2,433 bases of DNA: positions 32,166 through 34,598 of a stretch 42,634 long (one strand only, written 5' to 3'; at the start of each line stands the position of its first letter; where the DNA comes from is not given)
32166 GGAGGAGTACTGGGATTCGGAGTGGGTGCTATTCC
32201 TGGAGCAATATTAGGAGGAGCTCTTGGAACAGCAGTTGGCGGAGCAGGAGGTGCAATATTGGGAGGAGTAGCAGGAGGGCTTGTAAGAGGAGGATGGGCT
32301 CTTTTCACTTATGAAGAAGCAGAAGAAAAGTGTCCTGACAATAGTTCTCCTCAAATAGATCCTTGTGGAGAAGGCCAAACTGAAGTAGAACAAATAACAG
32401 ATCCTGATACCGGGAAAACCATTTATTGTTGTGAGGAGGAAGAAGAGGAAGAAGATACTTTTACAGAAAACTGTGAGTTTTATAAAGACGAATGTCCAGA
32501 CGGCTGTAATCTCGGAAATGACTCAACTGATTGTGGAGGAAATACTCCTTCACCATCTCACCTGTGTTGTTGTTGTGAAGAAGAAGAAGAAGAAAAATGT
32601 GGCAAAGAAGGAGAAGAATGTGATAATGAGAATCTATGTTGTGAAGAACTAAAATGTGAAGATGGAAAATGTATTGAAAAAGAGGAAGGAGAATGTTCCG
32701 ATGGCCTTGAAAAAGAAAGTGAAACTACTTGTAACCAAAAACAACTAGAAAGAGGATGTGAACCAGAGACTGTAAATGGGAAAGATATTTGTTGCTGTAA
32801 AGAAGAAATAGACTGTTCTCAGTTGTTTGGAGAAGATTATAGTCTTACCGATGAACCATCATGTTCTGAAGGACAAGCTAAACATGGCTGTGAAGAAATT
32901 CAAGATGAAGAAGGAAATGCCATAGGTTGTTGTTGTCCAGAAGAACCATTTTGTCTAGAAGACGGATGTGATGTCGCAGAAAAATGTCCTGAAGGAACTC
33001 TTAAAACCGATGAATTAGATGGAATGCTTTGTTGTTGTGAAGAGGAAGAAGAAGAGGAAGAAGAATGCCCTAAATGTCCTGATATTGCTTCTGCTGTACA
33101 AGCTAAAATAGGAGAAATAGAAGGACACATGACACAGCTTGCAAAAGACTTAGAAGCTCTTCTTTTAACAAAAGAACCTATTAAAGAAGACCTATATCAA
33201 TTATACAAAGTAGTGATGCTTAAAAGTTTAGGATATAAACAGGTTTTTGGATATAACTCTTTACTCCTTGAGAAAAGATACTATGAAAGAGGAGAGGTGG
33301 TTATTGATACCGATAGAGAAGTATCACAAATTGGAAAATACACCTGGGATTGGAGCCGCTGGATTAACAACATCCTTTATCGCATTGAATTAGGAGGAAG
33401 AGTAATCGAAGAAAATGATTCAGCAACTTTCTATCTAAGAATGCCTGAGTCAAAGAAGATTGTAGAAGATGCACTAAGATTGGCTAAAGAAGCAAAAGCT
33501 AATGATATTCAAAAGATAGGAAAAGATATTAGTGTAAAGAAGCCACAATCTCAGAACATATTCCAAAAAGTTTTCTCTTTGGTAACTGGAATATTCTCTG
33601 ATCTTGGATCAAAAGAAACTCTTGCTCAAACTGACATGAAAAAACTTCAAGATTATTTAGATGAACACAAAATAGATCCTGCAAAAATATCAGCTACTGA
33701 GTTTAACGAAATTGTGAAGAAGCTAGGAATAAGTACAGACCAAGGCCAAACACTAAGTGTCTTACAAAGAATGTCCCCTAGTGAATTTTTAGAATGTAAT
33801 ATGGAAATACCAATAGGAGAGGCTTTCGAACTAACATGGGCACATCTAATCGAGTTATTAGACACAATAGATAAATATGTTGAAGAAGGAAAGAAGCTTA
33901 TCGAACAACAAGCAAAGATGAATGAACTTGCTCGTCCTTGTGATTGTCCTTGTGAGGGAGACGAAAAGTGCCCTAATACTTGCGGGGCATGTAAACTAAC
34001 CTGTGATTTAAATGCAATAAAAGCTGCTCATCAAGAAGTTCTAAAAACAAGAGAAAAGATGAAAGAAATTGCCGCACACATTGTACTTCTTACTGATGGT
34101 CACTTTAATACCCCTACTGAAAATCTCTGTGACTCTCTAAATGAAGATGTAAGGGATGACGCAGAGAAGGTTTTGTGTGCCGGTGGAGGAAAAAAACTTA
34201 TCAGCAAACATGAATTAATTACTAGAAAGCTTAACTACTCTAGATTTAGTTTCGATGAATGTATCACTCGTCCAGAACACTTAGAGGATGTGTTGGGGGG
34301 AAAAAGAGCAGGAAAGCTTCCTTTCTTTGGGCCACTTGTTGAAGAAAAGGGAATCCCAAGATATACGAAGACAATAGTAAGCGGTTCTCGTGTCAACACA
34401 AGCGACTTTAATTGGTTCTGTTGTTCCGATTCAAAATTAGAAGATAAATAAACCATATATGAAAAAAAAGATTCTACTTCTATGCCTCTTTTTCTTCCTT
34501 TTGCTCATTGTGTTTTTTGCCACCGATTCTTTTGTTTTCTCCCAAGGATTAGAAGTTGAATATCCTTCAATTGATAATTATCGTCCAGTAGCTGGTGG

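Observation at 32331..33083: Poly-cysteine/poly-glutamate region: 38 Cys in about 250 residues, with repeated CC(C)(C)-EEEE blocks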

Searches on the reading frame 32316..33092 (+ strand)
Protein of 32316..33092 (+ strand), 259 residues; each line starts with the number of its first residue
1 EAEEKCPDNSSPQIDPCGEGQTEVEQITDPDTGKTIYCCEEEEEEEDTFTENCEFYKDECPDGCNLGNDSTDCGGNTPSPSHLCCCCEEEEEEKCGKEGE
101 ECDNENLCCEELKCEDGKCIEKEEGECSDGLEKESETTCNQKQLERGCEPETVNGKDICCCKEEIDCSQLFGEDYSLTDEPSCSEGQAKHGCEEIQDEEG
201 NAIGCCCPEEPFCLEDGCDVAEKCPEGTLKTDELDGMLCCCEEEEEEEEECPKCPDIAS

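Call 15: search_protein_families(library=pfam, proteins=[window:32316-33092:+], max_evalue=10)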
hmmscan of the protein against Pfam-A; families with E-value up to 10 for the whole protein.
window:32316-33092:+ (259 aa): 0 families

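Call 16: search_solved_structures(query=window:32316-33092:+, max_evalue=10)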
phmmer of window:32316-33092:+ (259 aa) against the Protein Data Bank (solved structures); distinct sequences matched with E-value up to 10: 0.

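Call 41: search_protein_representatives(alignment_id=A3)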
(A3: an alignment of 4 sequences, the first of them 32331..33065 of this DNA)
Query: 4 sequences, 236 profile positions. Proteins with E-value up to 0.001 (for the whole library): 0; up to 1e-10: 0; up to 1e-30: 0. The best 0 are listed.

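Call 44: find_homologous_proteins(query=window:32331-33068:+, max_evalue=10)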
Query window:32331-33068:+: 79 candidates shared short words with the query, none scored E <= 10.

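Call 46: predict_structure(alignment_id=A3)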
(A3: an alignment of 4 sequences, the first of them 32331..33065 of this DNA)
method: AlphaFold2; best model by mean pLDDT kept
length: 245 residues; sequences in the alignment: 4
mean_pLDDT: 67.1   pTM: 0.35
mean pLDDT of the five models: 67.1, 65.1, 62.2, 60.6, 51.9
residues with pLDDT >= 90: 0; 70-90: 119; 50-70: 97; < 50: 29
segments of 3 or more residues with pLDDT < 50: 1-8, 38-45, 84-88, 240-245
pLDDT, mean of each block of 10 residues (from residue 1): 41 65 76 60 52 66 61 66 52 71 69 65 61 70 69 69 79 79 82 76 80 76 65 71 45
secondary structure, 60 per line:
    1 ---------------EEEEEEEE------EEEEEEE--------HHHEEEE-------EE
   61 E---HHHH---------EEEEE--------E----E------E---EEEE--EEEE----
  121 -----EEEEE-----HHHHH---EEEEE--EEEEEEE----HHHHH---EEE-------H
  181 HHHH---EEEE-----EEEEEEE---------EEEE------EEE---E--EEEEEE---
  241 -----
elements in order: E16-23 E30-36 E48-51 E59-61 H65-68 E78-82 E107-110 E113-116 E126-130 H136-140 E144-148 E151-157 H162-166 E170-172 H180-184 E188-191 E197-203 E213-216 E223-225 E232-237

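Call 49: fold_search(model_id=the predicted structure, library=pdb)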
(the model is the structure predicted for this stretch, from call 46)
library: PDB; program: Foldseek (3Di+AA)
matches with E <= 10: 159; with E <= 0.001: 0
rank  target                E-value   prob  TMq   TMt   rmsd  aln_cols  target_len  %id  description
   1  7lf7_A                1.4e+00  0.01  0.08  0.09  25.0       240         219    8  Fab 6D12 bound to ApoL1 NTD (released 2021-08-04)
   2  6vft_C                1.5e+00  0.02  0.09  0.07  17.8       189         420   10  Crystal structure of human delta protocadherin 17 EC1-EC4 (released 2020-03-11)
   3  7zmk_M                1.6e+00  0.01  0.08  0.08  24.1       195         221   10  Structure of human MFAP4 in complex with the Fab fragment of the AS0326 monoclonal antibody (released 2023-03-01)
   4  8c7j_A                2.1e+00  0.01  0.08  0.08  24.0       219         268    9  Phage display derived serum albumin binding knob domain engineered within a novel VH framework 3 bispecific antibody f (released 2023-06-07)
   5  8si1_H                2.3e+00  0.01  0.07  0.08  26.2       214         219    9  Ara h 6 16A8 complex (released 2024-12-25)
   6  6vft_A                2.4e+00  0.01  0.10  0.07  18.1       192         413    8  Crystal structure of human delta protocadherin 17 EC1-EC4 (released 2020-03-11)
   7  4tsa_H                2.8e+00  0.01  0.08  0.09  22.4       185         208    9  Structure of a lysozyme FAb complex (released 2015-07-08)
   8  2y22_D                3.2e+00  0.02  0.08  0.16  11.9        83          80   17  Human AlphaB-crystallin Domain (residues 67-157) (released 2011-03-02)
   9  2y22_F                3.3e+00  0.02  0.08  0.19  11.8        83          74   17  Human AlphaB-crystallin Domain (residues 67-157) (released 2011-03-02)
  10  2kyj_MODEL_1_A        3.5e+00  0.69  0.12  0.67   2.3        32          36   31  Structure of the scorpion toxin U1-Liotoxin-Lw1a (released 2011-06-01)
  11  4jut_G                3.5e+00  0.02  0.08  0.16  11.8        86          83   14  Crystal structure of a mutant fragment of Human HSPB6 (released 2014-02-05)
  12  4xbm_B                3.5e+00  0.01  0.12  0.09  31.4       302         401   11  X-ray crystal structure of Notch ligand Delta-like 1 (released 2015-03-11)
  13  6mk4_MODEL_1_A        3.9e+00  0.82  0.11  0.81   0.9        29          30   34  Solution NMR structure of spider toxin analogue [E17K]ProTx-II (released 2018-12-19)
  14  2y22_B                3.9e+00  0.02  0.08  0.19  11.8        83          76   17  Human AlphaB-crystallin Domain (residues 67-157) (released 2011-03-02)
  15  4jus_H                4.2e+00  0.01  0.08  0.15  11.7        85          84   16  Crystal structure of a fragment of Human HSPB6 (released 2014-02-05)
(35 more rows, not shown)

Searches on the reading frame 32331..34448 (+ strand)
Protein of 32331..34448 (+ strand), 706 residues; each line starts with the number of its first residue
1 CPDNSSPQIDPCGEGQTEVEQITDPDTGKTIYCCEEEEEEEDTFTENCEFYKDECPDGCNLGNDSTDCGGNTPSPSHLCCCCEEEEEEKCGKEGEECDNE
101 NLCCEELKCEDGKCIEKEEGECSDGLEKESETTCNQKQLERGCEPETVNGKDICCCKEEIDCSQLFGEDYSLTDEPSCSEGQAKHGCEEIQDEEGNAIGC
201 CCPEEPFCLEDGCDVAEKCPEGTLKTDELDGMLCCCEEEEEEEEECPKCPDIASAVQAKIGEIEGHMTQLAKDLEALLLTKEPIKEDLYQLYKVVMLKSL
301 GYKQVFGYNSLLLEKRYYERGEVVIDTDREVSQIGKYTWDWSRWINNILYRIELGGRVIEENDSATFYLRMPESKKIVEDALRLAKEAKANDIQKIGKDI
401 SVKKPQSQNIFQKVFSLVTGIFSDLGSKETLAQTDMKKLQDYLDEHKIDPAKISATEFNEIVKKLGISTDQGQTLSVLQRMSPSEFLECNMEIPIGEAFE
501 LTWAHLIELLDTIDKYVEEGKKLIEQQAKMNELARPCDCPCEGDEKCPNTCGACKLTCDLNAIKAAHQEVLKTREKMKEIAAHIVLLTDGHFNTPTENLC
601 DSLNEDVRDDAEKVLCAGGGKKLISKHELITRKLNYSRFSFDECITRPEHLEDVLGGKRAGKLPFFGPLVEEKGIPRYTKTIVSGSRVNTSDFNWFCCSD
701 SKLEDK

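Call 73: search_dna_similar(query=window:32331-34448:+, collection=plasmids, mode=protein, max_evalue=0.001, max_rows=10)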
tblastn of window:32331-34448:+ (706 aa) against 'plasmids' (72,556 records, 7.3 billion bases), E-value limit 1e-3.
No match.

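Call 74: search_dna_similar(query=window:32331-34448:+, collection=phages, mode=protein, max_evalue=0.001, max_rows=10)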
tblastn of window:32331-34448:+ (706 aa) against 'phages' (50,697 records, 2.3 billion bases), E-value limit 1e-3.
No match.

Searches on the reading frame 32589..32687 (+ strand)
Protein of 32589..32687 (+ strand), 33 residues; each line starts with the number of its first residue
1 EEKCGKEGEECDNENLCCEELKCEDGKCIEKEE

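Call 67: search_solved_structures(query=window:32589-32687:+, max_evalue=10, show_alignments=3)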
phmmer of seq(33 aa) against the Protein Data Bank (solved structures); distinct sequences matched with E-value up to 10: 16.
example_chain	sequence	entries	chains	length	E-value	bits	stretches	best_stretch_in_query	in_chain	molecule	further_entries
2lzy_A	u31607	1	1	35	0.088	16.5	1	3-26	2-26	ABU8-3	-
2n1n_A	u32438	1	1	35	0.094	16.4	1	3-25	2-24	Kappa-theraphotoxin-Gr3a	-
2n2g_A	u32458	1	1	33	0.11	16.2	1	4-26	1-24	Asteropsin_F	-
1s6x_A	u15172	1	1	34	0.16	15.7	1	3-25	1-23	KvAP CHANNEL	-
2m3j_A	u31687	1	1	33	0.19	15.4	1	4-26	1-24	Asteropsin_E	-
1x5v_A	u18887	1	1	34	0.25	15.1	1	13-30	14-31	PcFK1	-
7l2m_E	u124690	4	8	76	0.33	14.7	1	3-23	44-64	Tau-theraphotoxin-Hs1a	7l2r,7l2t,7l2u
2ll1_A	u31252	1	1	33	0.44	14.3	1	4-29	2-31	U1-TRTX-Sp1a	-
5irx_E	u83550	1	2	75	0.53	14.1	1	3-23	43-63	Tau-theraphotoxin-Hs1a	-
9jgg_A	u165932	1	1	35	0.54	14.1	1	4-26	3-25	Murinotoxin-1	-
6cuc_A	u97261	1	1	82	0.67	13.8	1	3-23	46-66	Tau-theraphotoxin-Hs1a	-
6nk9_A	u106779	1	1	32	0.8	13.6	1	4-30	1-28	Aca Toxin 1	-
6cnu_A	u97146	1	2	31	0.91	13.4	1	2-24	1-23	JzTx-V(D) | JzTx-V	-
5oy9_D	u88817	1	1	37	0.98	13.3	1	19-32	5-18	Low-density lipoprotein receptor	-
2naj_A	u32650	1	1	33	1.7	12.6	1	4-24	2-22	Tau-theraphotoxin-Hs1a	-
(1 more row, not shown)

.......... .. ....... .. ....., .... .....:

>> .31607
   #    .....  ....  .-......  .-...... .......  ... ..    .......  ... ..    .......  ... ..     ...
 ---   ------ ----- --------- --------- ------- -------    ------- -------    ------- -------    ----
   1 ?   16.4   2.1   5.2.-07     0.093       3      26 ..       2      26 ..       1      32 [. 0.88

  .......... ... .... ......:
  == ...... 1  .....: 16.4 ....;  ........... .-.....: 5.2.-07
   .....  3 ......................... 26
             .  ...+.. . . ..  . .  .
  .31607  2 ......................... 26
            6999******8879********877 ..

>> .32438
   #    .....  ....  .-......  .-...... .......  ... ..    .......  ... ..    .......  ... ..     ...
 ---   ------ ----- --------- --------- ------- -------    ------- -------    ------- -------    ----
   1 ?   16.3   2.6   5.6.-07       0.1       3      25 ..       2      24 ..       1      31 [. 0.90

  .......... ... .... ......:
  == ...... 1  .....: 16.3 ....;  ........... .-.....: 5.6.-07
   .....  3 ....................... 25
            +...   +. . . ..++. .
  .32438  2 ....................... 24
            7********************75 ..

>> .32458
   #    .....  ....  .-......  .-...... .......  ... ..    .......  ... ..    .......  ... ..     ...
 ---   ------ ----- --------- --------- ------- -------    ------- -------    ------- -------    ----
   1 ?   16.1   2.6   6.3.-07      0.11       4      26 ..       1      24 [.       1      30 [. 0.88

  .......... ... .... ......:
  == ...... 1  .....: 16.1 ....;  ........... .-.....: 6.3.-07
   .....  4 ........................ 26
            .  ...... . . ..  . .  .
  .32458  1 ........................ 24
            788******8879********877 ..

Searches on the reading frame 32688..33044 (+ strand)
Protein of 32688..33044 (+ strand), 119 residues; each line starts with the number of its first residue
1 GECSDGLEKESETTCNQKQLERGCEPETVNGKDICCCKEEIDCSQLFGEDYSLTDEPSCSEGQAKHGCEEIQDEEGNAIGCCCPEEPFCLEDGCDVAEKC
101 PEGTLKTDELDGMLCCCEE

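Call 68: search_solved_structures(query=window:32688-33044:+, max_evalue=10, show_alignments=3)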
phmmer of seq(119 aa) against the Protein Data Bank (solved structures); distinct sequences matched with E-value up to 10: 0.
